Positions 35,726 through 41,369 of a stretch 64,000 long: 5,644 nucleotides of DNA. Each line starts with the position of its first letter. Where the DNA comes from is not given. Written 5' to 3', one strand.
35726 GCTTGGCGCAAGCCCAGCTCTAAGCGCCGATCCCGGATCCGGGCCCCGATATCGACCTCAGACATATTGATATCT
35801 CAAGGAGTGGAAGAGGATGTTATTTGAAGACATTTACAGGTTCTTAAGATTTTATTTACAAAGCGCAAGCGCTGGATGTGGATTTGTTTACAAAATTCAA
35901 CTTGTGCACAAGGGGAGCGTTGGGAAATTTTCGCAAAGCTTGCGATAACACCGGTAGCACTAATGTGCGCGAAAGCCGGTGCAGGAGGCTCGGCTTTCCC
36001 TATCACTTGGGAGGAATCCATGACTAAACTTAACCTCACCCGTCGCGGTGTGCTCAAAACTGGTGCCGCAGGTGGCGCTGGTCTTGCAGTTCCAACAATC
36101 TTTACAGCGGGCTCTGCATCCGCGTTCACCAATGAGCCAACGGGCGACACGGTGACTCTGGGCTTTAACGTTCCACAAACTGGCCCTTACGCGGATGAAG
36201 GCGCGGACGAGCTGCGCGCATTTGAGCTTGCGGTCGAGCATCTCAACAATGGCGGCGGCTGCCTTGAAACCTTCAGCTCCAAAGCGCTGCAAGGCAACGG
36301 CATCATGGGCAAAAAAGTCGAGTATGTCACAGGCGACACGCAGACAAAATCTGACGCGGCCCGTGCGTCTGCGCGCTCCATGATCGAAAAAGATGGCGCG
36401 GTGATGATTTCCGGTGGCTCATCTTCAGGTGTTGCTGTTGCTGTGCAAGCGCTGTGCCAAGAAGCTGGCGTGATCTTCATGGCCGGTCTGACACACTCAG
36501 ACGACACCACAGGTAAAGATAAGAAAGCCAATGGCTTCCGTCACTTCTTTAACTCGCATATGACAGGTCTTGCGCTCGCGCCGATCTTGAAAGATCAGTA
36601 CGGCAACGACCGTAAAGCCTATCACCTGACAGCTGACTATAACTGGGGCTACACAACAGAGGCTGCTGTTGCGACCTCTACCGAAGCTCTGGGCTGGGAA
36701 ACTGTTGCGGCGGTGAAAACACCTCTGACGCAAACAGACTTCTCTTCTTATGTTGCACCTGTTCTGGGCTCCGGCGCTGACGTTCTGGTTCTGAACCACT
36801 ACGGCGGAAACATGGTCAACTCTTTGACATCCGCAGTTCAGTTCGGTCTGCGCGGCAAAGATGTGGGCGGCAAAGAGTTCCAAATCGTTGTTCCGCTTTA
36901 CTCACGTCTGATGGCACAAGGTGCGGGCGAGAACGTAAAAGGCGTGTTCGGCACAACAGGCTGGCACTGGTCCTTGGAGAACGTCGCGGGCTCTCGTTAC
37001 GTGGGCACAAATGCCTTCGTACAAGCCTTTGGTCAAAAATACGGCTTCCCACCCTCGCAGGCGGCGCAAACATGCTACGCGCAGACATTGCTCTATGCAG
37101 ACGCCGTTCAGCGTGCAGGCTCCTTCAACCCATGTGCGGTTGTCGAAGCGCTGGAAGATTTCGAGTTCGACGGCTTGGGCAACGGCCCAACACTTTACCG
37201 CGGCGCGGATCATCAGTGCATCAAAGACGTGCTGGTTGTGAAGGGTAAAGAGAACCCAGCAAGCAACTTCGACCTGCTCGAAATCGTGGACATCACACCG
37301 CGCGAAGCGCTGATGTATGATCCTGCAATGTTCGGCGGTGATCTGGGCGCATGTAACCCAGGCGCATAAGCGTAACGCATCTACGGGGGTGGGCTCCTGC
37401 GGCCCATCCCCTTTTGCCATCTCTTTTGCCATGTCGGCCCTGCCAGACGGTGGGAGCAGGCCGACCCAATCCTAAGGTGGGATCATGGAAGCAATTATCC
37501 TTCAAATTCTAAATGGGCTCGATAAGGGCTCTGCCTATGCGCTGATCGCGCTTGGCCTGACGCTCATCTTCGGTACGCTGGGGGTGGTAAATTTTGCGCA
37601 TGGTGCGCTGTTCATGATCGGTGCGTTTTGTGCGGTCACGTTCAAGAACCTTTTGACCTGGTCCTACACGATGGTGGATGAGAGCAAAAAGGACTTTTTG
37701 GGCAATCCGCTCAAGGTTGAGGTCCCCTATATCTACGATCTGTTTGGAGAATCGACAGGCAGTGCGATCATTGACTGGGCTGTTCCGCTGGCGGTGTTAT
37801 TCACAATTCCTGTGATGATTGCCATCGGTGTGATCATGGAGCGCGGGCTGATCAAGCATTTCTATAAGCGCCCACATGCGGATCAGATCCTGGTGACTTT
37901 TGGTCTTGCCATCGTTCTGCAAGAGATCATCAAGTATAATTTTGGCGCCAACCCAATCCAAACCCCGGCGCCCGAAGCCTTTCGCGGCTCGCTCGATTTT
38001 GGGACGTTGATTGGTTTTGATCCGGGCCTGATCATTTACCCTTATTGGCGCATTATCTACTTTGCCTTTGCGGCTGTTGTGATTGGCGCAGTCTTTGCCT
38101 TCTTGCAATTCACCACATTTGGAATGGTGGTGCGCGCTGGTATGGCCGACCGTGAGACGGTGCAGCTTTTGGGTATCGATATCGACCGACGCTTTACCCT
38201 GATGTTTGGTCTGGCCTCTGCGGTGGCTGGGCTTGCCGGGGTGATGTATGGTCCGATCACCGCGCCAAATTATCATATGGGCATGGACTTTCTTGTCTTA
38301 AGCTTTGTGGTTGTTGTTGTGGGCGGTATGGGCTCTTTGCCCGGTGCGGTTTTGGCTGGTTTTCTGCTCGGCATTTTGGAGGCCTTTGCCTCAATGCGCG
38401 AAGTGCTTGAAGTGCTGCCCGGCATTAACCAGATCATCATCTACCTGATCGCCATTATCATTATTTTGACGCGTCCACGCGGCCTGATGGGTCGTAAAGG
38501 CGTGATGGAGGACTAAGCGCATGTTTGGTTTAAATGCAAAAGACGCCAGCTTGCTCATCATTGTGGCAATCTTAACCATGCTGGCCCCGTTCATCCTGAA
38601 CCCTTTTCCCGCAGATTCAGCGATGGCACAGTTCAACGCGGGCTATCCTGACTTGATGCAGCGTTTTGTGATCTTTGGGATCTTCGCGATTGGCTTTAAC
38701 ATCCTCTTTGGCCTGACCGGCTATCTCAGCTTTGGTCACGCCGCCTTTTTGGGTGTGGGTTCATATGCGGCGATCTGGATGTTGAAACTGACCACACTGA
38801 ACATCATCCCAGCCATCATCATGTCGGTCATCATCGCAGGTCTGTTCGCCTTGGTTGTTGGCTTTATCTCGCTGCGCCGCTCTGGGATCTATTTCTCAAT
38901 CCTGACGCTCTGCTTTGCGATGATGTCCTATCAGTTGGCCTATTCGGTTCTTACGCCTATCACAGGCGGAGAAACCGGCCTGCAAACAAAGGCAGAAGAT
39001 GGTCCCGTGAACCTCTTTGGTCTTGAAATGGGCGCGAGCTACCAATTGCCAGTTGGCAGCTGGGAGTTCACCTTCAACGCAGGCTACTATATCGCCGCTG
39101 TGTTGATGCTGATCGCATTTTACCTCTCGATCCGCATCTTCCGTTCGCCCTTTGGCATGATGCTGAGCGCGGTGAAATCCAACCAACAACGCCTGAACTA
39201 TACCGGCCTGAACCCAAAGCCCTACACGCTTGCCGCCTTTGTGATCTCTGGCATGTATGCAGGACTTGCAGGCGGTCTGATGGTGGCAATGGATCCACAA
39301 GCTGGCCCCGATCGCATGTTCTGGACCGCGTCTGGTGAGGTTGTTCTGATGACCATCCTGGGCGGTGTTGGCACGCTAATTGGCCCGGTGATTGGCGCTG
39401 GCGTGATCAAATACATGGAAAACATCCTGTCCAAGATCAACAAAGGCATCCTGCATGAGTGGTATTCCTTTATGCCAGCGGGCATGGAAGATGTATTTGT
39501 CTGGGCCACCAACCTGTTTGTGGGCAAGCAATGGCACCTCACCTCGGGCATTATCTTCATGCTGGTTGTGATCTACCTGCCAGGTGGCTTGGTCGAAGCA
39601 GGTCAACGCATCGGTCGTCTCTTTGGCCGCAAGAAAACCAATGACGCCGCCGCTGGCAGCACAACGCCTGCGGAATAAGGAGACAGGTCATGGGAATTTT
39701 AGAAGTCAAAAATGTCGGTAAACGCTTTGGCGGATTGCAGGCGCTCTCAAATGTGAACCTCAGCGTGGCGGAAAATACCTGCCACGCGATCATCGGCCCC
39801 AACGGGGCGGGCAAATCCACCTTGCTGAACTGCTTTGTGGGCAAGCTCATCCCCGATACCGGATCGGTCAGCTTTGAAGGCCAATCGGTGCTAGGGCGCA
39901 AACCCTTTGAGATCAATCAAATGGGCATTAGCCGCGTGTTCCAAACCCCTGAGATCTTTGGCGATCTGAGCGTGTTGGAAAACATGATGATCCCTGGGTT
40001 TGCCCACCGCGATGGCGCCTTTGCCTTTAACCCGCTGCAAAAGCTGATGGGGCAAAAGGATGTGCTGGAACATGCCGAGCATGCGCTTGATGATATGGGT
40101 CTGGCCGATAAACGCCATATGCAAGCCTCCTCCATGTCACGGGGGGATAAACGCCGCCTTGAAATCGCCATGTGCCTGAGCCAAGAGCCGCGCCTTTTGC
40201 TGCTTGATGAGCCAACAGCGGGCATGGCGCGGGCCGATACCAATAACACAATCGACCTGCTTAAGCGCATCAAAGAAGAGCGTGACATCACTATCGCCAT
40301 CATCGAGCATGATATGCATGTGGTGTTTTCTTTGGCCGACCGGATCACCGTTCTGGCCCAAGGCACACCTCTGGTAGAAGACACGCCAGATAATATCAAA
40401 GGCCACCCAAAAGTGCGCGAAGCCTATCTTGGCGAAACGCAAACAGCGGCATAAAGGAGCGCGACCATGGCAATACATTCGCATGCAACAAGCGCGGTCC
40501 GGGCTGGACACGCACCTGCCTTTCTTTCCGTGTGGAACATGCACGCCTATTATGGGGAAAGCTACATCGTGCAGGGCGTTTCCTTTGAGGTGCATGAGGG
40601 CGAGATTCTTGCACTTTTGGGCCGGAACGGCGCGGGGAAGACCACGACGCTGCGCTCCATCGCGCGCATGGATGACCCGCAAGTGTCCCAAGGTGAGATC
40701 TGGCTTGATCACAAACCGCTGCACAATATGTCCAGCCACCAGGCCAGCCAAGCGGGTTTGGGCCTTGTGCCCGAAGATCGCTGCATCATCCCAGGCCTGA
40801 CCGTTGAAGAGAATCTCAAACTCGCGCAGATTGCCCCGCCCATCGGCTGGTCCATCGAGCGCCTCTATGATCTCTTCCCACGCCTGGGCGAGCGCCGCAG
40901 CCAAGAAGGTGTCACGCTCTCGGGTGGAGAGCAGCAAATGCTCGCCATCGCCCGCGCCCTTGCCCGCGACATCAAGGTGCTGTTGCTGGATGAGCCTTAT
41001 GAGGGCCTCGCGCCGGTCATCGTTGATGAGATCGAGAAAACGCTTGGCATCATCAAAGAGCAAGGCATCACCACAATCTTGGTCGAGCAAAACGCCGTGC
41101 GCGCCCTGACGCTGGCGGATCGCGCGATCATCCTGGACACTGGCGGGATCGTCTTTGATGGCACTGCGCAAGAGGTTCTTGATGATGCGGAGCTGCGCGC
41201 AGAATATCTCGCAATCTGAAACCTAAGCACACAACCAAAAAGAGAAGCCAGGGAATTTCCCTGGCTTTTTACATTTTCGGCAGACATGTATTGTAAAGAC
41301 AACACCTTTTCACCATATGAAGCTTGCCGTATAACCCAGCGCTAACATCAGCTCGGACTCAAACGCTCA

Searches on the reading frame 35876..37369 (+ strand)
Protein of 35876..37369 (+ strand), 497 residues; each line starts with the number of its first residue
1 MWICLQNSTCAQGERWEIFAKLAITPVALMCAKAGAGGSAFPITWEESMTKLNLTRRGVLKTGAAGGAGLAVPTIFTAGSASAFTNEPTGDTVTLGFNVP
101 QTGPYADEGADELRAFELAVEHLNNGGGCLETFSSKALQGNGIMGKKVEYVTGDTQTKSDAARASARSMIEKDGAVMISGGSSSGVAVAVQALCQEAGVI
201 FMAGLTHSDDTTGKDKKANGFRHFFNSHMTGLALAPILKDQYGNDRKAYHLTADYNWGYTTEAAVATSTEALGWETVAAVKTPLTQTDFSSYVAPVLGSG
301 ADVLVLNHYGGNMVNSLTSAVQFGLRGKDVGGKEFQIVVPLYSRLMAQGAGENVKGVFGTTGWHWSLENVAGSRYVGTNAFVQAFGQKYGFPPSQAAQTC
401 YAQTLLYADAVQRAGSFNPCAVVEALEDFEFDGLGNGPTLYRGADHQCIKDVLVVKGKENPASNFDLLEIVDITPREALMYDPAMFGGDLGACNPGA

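Call 54: search_protein_families(library=pfam, max_evalue=0.00001, proteins=[window:35876-37369:+])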
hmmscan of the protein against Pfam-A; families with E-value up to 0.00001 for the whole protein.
window:35876-37369:+ (497 aa): 3 families
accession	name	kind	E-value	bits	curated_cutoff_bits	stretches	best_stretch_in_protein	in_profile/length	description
PF13458.12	Peripla_BP_6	-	1e-70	239.6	31.7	1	92-458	1-339/343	Periplasmic binding protein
PF13433.12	Peripla_BP_5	-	1.4e-15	57.7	27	1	101-455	9-334/363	Periplasmic binding protein domain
PF01094.35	ANF_receptor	-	3e-10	40.1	25.4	1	143-416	20-295/353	Receptor family ligand binding region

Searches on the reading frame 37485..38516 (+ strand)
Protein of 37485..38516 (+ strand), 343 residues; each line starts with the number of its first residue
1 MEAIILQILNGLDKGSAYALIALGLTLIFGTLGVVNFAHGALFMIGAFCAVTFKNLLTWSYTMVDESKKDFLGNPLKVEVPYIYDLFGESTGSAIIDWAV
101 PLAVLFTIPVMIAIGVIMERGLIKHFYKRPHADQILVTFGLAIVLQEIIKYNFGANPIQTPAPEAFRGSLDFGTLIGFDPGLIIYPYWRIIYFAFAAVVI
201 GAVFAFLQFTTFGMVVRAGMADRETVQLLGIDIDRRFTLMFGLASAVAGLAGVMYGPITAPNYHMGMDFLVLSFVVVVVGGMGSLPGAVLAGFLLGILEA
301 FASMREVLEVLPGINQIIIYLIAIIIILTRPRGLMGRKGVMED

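Call 72: search_protein_families(library=pfam, max_evalue=0.00001, proteins=[window:37485-38516:+])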
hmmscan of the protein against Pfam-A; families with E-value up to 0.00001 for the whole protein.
window:37485-38516:+ (343 aa): 1 family
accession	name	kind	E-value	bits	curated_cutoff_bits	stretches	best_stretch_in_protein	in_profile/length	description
PF02653.21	BPD_transp_2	-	4.7e-37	128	26.8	1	8-326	2-268/269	Branched-chain amino acid transport system / permease component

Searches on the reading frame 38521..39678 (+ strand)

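Call 72: search_protein_families(library=pfam, max_evalue=0.00001, proteins=[window:38521-39678:+])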
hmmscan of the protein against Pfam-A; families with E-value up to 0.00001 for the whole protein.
window:38521-39678:+ (385 aa): 1 family
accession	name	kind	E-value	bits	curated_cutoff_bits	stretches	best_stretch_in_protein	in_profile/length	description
PF02653.21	BPD_transp_2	-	5.6e-37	127.8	26.8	1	46-306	6-250/269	Branched-chain amino acid transport system / permease component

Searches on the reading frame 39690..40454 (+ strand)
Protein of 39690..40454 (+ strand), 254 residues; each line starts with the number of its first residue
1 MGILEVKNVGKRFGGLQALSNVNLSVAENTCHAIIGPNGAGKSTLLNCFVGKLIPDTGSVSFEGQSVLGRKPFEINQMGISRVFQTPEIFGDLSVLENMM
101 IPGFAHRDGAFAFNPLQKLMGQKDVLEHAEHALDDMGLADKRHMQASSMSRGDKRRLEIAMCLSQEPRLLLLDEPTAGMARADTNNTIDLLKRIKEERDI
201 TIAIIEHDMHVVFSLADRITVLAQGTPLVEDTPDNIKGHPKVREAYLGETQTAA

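Call 72: search_protein_families(library=pfam, max_evalue=0.00001, proteins=[window:39690-40454:+])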
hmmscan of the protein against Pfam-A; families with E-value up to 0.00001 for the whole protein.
window:39690-40454:+ (254 aa): 3 families
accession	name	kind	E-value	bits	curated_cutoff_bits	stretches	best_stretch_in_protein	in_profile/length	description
PF00005.33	ABC_tran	-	3.2e-32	112.4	25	1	19-177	1-137/137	ABC transporter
PF13304.12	AAA_21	-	4.8e-08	33.8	27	0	32-50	2-20/304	AAA domain, putative AbiEii toxin, Type IV TA system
PF12399.14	BCA_ABC_TP_C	-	9.1e-07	28.8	25.5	0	230-249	5-24/27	Branched-chain amino acid ATP-binding cassette transporter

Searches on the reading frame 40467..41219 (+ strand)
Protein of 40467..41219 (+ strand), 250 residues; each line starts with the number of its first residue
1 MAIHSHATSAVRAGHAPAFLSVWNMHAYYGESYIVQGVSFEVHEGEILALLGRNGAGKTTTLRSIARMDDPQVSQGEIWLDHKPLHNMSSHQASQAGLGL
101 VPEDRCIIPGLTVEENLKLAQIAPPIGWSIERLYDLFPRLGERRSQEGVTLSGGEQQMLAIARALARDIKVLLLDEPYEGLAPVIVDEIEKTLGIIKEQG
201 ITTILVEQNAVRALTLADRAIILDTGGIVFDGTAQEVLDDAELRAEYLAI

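Call 72: search_protein_families(library=pfam, max_evalue=0.00001, proteins=[window:40467-41219:+])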
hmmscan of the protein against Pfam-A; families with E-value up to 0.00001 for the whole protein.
window:40467-41219:+ (250 aa): 2 families
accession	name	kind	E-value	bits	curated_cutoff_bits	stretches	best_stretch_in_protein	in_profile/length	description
PF00005.33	ABC_tran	-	9.2e-32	110.9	25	1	36-178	2-136/137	ABC transporter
PF13304.12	AAA_21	-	1.4e-08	35.6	27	0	151-189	238-279/304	AAA domain, putative AbiEii toxin, Type IV TA system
